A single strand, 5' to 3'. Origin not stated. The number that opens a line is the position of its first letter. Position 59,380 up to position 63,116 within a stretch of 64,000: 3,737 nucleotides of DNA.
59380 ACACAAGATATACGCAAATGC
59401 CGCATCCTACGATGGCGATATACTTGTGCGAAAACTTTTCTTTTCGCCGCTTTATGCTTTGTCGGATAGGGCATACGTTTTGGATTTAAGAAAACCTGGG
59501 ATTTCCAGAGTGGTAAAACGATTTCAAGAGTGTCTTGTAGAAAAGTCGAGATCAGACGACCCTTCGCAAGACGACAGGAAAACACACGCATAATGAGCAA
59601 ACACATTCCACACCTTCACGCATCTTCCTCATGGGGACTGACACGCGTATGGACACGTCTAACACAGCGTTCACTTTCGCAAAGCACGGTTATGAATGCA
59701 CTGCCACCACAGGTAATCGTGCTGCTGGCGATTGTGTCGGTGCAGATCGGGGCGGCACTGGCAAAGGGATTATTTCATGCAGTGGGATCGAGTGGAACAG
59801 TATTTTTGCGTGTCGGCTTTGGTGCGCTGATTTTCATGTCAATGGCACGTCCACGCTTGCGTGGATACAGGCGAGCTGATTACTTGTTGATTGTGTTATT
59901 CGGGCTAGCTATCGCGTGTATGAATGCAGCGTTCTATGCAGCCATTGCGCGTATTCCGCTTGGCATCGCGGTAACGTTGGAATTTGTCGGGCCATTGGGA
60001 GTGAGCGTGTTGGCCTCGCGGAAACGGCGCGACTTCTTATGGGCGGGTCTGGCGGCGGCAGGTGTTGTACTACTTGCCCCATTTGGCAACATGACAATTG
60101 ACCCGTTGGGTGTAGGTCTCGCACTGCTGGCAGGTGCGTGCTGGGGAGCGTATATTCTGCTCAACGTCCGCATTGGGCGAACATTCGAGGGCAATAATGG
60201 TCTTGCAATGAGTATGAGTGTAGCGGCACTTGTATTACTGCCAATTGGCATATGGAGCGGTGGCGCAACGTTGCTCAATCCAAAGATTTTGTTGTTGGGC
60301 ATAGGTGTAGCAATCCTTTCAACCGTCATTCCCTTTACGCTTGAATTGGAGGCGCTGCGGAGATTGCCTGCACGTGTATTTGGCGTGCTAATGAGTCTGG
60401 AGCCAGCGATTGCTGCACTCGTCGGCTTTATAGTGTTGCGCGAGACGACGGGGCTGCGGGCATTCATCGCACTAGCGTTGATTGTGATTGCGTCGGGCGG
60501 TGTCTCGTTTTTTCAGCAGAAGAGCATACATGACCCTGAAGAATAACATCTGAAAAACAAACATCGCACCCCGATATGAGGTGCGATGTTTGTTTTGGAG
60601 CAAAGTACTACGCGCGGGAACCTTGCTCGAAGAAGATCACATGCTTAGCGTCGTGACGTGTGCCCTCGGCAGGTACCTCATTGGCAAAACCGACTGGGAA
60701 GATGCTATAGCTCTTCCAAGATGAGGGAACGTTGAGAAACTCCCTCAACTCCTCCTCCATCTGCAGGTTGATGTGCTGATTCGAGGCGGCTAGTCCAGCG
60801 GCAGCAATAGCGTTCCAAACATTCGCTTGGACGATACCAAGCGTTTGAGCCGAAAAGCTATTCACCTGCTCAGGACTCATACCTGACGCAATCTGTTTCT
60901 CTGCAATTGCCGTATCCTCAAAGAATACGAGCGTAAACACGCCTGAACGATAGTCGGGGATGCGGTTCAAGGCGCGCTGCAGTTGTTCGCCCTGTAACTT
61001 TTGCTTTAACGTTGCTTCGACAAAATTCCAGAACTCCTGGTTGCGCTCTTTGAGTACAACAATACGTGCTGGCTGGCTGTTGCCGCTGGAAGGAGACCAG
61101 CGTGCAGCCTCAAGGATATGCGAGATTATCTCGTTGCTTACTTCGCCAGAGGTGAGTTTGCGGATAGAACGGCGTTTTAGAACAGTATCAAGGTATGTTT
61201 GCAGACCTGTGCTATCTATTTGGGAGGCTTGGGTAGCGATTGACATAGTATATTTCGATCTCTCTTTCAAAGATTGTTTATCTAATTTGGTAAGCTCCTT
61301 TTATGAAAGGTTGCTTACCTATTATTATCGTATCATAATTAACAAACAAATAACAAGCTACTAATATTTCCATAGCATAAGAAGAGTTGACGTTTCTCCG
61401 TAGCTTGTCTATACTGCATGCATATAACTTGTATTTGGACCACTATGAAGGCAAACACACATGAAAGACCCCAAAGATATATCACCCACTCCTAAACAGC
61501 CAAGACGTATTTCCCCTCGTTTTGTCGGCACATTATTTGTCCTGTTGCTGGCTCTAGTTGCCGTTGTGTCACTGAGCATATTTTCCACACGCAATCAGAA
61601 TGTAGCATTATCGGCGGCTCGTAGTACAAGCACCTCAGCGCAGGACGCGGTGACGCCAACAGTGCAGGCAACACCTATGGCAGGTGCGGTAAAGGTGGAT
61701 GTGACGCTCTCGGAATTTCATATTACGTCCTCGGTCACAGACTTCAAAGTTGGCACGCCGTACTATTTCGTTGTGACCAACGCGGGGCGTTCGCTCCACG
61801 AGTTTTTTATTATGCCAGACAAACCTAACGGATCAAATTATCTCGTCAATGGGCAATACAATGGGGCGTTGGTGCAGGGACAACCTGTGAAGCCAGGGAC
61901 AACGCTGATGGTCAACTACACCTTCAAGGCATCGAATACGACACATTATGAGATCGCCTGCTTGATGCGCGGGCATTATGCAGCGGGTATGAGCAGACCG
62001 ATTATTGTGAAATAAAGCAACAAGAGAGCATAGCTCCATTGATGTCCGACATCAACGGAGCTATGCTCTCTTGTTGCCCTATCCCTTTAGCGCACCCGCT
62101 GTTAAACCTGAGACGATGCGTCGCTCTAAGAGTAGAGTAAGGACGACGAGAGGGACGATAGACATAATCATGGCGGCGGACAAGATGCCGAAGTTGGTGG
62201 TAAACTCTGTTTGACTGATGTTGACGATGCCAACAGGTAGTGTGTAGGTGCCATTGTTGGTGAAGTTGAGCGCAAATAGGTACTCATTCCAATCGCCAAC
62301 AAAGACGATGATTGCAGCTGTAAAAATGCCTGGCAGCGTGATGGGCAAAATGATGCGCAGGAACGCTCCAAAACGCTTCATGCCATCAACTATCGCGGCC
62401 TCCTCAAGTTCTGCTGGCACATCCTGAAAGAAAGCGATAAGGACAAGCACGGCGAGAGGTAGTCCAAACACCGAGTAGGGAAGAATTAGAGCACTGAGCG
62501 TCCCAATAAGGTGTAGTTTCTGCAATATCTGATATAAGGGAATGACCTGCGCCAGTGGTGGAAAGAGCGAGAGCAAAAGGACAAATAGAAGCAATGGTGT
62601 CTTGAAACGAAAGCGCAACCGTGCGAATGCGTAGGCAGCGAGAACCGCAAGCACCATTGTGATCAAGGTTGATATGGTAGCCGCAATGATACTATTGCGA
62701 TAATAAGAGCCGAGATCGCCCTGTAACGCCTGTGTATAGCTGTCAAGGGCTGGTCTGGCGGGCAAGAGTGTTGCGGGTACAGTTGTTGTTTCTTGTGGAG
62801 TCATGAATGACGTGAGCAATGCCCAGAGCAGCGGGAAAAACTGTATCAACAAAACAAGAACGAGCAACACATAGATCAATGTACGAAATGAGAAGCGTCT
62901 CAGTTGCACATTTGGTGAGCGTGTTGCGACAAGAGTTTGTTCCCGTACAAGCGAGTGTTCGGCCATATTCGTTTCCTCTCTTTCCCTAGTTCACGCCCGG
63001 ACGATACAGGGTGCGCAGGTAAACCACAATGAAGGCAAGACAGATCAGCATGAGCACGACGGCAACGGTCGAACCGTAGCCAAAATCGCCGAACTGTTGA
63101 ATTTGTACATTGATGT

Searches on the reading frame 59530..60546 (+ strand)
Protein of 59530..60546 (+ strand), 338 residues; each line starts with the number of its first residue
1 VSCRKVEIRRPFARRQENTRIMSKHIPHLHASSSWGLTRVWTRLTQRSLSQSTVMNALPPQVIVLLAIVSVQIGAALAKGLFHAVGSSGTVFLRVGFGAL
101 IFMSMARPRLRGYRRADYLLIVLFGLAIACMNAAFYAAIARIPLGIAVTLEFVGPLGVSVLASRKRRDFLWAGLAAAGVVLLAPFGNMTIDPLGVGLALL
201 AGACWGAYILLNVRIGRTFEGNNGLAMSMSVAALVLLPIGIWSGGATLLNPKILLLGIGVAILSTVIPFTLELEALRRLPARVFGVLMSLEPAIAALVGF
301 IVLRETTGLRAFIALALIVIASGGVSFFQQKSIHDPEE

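Call 58: search_protein_families(library=pfam, proteins=[window:59530-60546:+])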
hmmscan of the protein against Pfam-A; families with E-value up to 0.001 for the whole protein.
window:59530-60546:+ (338 aa): 1 family
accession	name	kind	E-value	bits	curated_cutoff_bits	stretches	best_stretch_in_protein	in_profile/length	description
PF00892.27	EamA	-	3.5e-21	76.3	28.2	1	193-324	2-132/135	EamA-like transporter family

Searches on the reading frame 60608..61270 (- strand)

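Call 58: search_protein_families(library=pfam, proteins=[window:60608-61270:-])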
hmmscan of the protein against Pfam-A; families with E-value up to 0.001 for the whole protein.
window:60608-61270:- (220 aa): 2 families
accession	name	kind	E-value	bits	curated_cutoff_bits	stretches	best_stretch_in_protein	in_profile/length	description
PF00881.29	Nitroreductase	-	7.7e-24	85.2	23.5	1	31-194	2-166/167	Nitroreductase family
PF14512.11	TM1586_NiRdase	-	0.00025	21.2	27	1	31-75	140-186/215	Putative TM nitroreductase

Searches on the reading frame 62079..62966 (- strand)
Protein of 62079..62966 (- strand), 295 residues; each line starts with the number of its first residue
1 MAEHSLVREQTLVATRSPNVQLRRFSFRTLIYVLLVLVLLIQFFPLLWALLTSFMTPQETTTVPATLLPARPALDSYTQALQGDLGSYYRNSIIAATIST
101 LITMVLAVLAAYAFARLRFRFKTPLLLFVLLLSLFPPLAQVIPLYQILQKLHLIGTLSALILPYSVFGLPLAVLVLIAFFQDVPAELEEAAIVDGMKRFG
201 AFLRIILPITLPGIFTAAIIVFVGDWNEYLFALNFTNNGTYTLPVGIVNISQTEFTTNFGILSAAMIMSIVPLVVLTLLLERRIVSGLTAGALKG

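Call 7: search_protein_families(library=pfam, proteins=[window:62079-62966:-])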
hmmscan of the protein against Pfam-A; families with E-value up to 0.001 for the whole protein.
window:62079-62966:- (295 aa): 1 family
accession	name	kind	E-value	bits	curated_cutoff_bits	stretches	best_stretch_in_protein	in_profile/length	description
PF00528.27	BPD_transp_1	-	1.5e-17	64.4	26.4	1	105-282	3-176/184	Binding-protein-dependent transport system inner membrane component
